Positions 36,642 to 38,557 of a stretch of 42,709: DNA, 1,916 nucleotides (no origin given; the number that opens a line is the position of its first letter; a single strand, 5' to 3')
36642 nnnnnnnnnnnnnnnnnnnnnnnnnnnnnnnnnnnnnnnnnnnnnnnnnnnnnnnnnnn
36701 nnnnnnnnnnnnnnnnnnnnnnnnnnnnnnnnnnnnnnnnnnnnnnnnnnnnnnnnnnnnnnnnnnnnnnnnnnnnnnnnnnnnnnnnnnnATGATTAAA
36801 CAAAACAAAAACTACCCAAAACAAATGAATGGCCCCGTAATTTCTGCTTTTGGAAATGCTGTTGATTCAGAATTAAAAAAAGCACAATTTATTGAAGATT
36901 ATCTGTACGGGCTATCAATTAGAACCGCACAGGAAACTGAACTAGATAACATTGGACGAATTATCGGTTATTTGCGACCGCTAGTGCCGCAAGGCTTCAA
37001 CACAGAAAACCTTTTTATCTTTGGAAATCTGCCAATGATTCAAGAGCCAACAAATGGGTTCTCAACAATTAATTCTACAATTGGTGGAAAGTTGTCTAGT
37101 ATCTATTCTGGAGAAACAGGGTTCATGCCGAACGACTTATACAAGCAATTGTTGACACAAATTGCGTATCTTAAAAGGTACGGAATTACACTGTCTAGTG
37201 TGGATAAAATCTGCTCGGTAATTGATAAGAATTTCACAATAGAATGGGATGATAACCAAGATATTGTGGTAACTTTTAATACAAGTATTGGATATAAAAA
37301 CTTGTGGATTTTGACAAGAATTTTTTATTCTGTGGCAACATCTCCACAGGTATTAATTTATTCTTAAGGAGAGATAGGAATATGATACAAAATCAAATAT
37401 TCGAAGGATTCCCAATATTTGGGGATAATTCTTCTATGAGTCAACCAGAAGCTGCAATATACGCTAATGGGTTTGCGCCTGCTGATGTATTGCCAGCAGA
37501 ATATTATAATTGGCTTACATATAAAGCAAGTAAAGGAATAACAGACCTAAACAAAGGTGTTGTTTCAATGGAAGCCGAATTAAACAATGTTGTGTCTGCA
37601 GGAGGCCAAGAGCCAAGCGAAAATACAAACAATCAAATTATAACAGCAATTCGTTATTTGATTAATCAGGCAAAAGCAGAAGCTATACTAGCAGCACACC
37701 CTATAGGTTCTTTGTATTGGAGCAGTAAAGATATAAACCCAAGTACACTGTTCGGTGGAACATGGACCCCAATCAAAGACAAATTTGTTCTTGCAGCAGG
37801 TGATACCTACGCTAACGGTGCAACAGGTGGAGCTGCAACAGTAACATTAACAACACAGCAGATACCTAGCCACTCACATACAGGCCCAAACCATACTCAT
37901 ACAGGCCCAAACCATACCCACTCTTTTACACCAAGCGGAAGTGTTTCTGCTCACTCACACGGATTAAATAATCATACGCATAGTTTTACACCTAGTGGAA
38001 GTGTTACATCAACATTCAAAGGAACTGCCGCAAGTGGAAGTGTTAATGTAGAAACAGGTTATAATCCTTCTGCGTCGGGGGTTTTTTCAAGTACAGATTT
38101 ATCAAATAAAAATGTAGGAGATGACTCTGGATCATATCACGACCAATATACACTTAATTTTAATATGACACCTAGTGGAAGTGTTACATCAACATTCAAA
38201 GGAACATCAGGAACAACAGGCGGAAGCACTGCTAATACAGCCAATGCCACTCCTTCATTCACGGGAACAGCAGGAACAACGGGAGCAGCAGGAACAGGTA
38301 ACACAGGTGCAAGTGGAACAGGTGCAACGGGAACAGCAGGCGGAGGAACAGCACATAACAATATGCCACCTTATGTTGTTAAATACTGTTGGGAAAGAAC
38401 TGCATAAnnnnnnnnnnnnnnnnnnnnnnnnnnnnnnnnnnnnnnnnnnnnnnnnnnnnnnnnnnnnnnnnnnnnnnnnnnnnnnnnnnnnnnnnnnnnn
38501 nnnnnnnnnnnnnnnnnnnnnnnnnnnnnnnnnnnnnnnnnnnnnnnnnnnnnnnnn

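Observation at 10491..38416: Recurrent A-tract+GACTATA motif in front of transcription units, four times exactly 5 nt from the ATG (predicted leaderless mRNAs, -10-only promoter class)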

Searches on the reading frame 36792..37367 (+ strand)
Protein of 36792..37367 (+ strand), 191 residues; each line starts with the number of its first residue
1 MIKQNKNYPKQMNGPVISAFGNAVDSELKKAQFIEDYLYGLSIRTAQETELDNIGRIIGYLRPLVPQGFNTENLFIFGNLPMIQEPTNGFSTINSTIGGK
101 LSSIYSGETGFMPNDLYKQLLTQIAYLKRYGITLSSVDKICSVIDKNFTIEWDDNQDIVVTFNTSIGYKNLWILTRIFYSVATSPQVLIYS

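Call 13: search_protein_families(library=phrogs, proteins=[window:36792-37367:+], max_evalue=0.001)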
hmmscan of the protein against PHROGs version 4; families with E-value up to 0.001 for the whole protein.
window:36792-37367:+ (191 aa): 1 family
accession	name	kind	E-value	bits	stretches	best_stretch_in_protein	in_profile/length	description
phrog_587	-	head and packaging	8.6e-06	26.2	1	15-162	37-176/392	structural protein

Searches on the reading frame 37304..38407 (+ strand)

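Call 94: search_protein_families(library=phrogs, proteins=[window:37304-38407:+], max_evalue=0.001)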
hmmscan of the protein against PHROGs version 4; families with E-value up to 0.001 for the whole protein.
window:37304-38407:+ (367 aa): 6 families
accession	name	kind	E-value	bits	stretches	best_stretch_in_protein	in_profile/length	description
phrog_5717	-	tail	6.5e-17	62.1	1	98-367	968-1150/1150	tail protein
phrog_8469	-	tail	3.6e-15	57.1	1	157-253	160-257/303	tail fiber protein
phrog_2097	-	tail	1.5e-14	54.7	1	93-366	350-600/644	tail fiber protein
phrog_6465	-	tail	5.7e-10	40.2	1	122-236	109-258/281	tail protein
phrog_24267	-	unknown function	2.1e-09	38.4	1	131-207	143-224/266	-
phrog_8763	-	tail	0.00049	19.3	0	167-359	641-741/1024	tail protein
